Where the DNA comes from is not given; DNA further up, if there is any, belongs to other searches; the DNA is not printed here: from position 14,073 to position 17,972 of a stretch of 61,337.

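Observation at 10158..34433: ECF sigma factor, transmembrane Ser/Thr kinase and a 6.7k-aa secreted giant arranged as one co-directional unit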

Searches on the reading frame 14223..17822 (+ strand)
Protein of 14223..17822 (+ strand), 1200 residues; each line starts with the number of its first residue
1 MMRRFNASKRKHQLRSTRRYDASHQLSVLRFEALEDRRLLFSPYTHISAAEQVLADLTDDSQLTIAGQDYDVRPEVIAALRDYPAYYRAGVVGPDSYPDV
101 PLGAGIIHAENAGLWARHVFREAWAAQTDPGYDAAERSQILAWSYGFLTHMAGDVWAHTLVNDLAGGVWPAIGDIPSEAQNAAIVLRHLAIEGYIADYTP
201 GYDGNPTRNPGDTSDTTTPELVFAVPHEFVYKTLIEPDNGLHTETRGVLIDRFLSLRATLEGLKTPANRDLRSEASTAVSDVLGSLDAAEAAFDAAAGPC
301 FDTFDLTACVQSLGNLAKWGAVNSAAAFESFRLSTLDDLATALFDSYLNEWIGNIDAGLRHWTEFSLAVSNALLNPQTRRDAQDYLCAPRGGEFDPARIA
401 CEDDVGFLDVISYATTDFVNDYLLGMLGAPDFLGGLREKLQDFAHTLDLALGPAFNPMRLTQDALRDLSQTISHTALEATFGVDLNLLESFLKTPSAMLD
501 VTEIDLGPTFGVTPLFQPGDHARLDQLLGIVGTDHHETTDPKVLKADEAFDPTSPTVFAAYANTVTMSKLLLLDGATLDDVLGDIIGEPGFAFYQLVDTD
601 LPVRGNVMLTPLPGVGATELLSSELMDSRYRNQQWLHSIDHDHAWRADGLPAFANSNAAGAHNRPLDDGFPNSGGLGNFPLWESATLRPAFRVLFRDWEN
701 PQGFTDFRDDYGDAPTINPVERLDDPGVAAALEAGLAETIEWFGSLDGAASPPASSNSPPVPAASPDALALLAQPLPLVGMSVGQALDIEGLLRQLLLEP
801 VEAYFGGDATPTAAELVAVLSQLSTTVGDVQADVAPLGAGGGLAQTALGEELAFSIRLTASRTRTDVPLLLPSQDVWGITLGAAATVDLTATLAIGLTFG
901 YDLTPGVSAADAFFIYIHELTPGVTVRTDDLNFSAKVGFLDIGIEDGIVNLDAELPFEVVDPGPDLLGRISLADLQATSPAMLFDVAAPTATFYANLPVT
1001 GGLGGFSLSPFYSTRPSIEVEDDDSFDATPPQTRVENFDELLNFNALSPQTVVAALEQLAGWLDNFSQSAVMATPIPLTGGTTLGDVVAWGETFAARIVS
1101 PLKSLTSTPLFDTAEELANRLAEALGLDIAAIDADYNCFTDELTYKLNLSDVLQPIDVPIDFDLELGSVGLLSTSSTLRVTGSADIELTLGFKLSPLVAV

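Call 10: search_protein_families(library=ncbifam, proteins=[window:14223-17222:+], max_evalue=0.001)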
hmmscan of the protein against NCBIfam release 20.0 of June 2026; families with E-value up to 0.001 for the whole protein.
window:14223-17222:+ (1000 aa): 0 families

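Call 14: find_homologous_proteins(query=window:14223-17822:+, max_evalue=0.00001)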
Query window:14223-17822:+ (1200 aa): 140 proteins with E <= 0.00001 among 8000 candidates; the best 120 are listed.
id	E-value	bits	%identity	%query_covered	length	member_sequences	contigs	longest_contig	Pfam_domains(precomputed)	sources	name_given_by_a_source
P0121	5.9e-158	546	45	57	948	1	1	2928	-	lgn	-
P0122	2.7e-157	544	43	57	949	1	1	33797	-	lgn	-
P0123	5.8e-157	543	44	57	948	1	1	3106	-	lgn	-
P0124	6.7e-157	542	43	56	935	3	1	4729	-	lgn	-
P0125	2.9e-154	534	42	57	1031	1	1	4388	-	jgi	jgi:hypothetical protein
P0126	1.4e-146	508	41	57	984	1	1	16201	PF00882.25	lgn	-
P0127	1.4e-145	505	41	57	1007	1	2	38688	-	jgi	jgi:hypothetical protein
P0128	1.0e-141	492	41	55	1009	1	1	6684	-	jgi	jgi:hypothetical protein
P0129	1.9e-139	485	40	57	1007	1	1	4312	-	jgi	jgi:hypothetical protein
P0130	2.1e-139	485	42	58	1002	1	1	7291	-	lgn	-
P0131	3.3e-139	484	41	56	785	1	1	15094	PF00882.25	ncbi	-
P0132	4.7e-139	483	42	55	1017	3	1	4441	PF22888.2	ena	-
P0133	1.1e-138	482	42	53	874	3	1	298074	-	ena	-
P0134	4.2e-138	480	39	55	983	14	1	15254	-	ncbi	-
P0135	3.8e-136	474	41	55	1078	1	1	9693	-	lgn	-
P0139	6.3e-134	466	39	57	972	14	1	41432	PF00882.25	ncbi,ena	-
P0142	3.0e-133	464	39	57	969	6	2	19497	PF00882.25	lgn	-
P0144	4.7e-133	463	46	19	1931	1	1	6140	PF25275.2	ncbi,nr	ncbi:MAG: LEPR-XLL domain-containing protein, partial [Burkholderiales bacterium]|nr:LEPR-XLL domain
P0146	1.0e-131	459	40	58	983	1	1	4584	PF00882.25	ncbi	-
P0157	9.9e-130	452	40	57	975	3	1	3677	PF00882.25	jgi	jgi:hypothetical protein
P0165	1.8e-126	442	38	56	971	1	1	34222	PF00882.25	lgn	-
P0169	4.0e-125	437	38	55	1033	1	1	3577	PF00882.25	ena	-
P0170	4.5e-125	437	38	57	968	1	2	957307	PF00882.25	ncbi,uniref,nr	ncbi:hypothetical protein DVA67_009270 [Solirubrobacter sp. CPCC 204708]|uniref:Phospholipase C/D do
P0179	9.8e-119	416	38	57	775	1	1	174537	PF00882.25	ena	-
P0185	5.8e-115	404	37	57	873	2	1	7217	PF00882.25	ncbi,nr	ncbi:MAG TPA: zinc dependent phospholipase C family protein, partial [Solirubrobacter sp.]|nr:zinc d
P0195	1.4e-110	389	35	56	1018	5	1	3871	PF00882.25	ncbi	-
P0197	4.5e-109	384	35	58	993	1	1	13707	PF00882.25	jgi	jgi:hypothetical protein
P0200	2.6e-107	378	50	20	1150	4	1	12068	-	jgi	jgi:hypothetical protein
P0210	3.1e-102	361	33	56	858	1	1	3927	PF00882.25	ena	-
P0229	9.6e-96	340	34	51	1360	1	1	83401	PF00882.25,PF25275.2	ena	-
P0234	4.2e-94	334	32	56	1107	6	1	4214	PF00882.25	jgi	-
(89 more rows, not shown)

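Call 15: find_encoding_contigs(protein=P0229, flank=10000, max_places=3)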
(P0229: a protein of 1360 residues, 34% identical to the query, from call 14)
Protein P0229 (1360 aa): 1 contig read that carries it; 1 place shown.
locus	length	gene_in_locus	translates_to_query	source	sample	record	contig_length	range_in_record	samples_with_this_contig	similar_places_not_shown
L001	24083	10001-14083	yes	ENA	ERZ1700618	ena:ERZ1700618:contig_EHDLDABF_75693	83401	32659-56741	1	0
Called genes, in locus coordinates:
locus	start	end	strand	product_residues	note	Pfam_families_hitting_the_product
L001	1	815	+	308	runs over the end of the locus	PF01070:FMN_dh, PF00478:IMPDH (faint), PF01645:Glu_synthase (weak)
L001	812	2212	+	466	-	PF01663:Phosphodiest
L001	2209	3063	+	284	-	PF28008:EboA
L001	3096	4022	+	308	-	PF01026:TatD_DNase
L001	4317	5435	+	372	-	PF01761:DHQ_synthase, PF24621:DHQS_C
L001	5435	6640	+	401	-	-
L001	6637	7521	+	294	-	PF01040:UbiA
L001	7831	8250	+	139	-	-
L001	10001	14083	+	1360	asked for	PF00882:Zn_dep_PLPC (weak), PF25275:Golvesin_C (weak)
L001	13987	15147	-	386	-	PF00083:Sugar_tr, PF07690:MFS_1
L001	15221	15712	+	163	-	-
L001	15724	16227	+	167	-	PF20349:DUF6644 (weak)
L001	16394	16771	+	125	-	PF01209:Ubie_methyltran, PF08241:Methyltransf_11, PF08242:Methyltransf_12, PF13489:Methyltransf_23 (weak), PF13649:Methyltransf_25, PF13847:Methyltransf_31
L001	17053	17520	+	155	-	PF19649:DUF6152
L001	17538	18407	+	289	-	-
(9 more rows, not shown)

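Call 92: find_encoding_contigs(protein=P0200, flank=10000, max_places=3)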
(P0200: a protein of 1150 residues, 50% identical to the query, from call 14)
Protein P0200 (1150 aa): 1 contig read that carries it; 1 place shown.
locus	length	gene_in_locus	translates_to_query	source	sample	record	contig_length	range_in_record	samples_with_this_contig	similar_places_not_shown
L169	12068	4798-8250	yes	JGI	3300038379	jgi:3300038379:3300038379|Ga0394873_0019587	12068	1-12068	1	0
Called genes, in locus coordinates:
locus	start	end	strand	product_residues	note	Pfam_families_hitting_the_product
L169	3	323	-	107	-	?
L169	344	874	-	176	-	PF13801:Metal_resist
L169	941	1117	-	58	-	-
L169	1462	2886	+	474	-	PF06537:DHOR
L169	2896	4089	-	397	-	PF01734:Patatin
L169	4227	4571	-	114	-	-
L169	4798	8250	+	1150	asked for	-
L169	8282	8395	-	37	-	PF07589:PEP_exosort_dom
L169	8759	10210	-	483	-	PF01120:Alpha_L_fucos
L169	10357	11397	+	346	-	PF00892:EamA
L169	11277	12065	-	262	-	PF20597:pAdhesive_15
